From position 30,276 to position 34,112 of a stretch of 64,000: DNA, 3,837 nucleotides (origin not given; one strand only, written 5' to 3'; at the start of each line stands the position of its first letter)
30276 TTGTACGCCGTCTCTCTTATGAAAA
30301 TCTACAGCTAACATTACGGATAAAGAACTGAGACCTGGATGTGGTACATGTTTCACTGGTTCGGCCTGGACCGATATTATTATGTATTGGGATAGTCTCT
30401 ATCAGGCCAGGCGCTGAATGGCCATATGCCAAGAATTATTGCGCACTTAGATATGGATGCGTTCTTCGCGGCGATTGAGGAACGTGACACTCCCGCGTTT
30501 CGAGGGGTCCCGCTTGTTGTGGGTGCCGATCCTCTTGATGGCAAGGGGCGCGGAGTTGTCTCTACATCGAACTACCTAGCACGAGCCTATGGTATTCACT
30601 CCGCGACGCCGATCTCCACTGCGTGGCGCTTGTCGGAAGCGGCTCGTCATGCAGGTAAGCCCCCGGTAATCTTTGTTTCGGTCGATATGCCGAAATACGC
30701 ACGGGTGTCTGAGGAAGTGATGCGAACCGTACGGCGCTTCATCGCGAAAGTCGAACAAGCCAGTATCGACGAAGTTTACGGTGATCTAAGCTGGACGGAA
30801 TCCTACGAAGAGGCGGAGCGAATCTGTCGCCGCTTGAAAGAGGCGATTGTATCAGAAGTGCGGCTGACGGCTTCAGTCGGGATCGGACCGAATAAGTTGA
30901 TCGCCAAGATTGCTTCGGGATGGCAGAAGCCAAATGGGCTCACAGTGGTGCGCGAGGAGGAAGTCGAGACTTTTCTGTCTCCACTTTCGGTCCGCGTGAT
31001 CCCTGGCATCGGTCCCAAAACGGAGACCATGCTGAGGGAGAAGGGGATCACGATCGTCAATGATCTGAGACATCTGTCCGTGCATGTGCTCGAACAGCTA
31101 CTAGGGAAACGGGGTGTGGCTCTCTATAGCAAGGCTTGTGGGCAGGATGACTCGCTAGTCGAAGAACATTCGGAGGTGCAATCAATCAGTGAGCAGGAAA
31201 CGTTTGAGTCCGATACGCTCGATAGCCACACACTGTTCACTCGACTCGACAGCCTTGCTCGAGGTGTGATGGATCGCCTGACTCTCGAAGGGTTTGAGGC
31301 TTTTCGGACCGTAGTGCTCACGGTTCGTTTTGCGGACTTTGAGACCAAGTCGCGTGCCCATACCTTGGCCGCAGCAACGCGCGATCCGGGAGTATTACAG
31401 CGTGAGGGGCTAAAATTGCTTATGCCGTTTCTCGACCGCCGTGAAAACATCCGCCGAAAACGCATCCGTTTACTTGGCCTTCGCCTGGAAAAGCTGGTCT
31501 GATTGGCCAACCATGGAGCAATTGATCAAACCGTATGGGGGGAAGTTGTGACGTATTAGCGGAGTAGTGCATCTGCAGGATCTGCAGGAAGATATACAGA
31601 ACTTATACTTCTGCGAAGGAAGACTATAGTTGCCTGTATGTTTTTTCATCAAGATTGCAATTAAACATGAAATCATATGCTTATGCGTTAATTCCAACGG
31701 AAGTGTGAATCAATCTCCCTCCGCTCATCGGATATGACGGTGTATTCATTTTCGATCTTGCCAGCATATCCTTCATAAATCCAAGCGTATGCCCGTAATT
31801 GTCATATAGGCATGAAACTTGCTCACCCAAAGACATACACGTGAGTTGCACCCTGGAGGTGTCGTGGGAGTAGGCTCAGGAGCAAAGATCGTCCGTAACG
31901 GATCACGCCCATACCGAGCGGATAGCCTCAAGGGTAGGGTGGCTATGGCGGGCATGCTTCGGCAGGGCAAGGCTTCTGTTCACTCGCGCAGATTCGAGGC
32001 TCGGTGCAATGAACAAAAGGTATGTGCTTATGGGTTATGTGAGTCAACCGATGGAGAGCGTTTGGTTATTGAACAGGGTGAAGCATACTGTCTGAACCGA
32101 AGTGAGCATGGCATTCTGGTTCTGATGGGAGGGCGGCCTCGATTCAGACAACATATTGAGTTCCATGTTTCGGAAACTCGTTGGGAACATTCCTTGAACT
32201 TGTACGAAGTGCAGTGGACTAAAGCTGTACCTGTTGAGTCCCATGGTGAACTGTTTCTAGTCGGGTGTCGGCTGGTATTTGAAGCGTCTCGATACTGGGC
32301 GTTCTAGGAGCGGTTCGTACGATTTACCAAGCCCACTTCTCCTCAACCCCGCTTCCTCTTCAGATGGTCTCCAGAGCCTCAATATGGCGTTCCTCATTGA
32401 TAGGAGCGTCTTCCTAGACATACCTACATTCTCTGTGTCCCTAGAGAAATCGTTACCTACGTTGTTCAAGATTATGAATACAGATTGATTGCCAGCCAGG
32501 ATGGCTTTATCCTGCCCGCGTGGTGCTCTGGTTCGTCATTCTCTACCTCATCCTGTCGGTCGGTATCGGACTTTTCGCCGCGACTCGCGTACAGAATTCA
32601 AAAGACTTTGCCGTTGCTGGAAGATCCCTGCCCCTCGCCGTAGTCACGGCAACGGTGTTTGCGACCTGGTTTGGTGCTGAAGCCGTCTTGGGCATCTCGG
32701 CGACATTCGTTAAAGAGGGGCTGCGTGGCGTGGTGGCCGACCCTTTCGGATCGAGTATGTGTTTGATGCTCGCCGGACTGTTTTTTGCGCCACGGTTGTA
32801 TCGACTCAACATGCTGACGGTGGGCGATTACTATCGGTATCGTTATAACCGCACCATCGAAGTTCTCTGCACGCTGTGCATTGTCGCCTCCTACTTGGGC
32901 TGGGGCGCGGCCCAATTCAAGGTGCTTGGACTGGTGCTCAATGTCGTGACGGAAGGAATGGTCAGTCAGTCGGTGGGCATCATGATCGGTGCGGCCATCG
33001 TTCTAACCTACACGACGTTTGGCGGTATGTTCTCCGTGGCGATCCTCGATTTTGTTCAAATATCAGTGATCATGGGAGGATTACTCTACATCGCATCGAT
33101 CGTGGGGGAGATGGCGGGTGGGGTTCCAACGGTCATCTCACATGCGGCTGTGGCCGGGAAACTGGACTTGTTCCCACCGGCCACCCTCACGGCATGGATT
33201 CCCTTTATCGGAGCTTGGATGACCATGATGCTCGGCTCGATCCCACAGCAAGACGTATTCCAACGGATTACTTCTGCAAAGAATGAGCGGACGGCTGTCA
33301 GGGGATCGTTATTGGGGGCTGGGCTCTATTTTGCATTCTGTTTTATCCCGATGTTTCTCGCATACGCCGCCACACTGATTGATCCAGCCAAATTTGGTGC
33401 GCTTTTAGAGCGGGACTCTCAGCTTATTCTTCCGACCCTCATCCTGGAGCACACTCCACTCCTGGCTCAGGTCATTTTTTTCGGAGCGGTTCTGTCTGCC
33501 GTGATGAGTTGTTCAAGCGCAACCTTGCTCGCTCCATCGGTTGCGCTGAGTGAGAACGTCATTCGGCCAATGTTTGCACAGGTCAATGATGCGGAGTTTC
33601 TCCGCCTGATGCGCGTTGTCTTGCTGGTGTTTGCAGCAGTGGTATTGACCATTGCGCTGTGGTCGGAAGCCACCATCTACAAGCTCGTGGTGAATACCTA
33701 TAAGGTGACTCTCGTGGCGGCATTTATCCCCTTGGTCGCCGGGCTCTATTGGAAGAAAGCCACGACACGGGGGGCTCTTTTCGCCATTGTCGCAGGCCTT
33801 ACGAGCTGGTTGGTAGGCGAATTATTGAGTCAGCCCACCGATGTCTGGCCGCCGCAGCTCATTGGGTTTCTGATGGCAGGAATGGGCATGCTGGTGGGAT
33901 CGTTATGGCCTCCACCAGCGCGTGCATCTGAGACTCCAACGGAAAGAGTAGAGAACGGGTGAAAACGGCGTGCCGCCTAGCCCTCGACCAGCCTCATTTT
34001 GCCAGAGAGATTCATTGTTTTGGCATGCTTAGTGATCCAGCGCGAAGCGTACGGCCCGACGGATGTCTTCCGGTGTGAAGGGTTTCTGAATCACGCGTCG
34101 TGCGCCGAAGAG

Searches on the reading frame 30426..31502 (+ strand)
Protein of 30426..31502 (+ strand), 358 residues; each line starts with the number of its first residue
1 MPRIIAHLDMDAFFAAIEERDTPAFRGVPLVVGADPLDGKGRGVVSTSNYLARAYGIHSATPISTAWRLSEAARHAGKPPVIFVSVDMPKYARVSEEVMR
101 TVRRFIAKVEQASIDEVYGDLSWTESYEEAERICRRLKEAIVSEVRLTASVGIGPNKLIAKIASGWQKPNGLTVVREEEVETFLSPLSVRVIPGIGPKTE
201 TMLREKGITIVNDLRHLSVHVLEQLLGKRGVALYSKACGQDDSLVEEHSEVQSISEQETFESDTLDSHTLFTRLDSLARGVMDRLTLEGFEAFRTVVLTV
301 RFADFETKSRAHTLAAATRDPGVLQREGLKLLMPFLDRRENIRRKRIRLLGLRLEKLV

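Call 33: search_protein_families(library=pfam, proteins=[window:30426-31502:+], max_evalue=0.0001)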
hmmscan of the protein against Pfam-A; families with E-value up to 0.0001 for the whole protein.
window:30426-31502:+ (358 aa): 4 families
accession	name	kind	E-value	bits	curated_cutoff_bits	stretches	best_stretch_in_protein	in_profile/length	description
PF00817.25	IMS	-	1.3e-40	139.1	23.2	1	8-164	1-147/148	impB/mucB/samB family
PF11799.13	IMS_C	-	2.4e-15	57.3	20.7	1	252-357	2-99/109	impB/mucB/samB family C-terminal domain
PF21999.2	IMS_HHH_1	-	2.8e-07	31.3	27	1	192-241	3-53/53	DNA polymerase-iota, thumb domain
PF11798.14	IMS_HHH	-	2.4e-05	24.8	24.4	1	178-208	2-32/32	IMS family HHH motif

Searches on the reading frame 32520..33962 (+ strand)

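Call 33: search_protein_families(library=pfam, proteins=[window:32520-33962:+], max_evalue=0.0001)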
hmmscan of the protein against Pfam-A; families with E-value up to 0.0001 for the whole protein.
window:32520-33962:+ (480 aa): 1 family
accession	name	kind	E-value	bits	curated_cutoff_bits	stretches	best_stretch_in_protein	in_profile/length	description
PF00474.23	SSF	-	6.6e-38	131.1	22.8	1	30-426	1-406/406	Sodium:solute symporter family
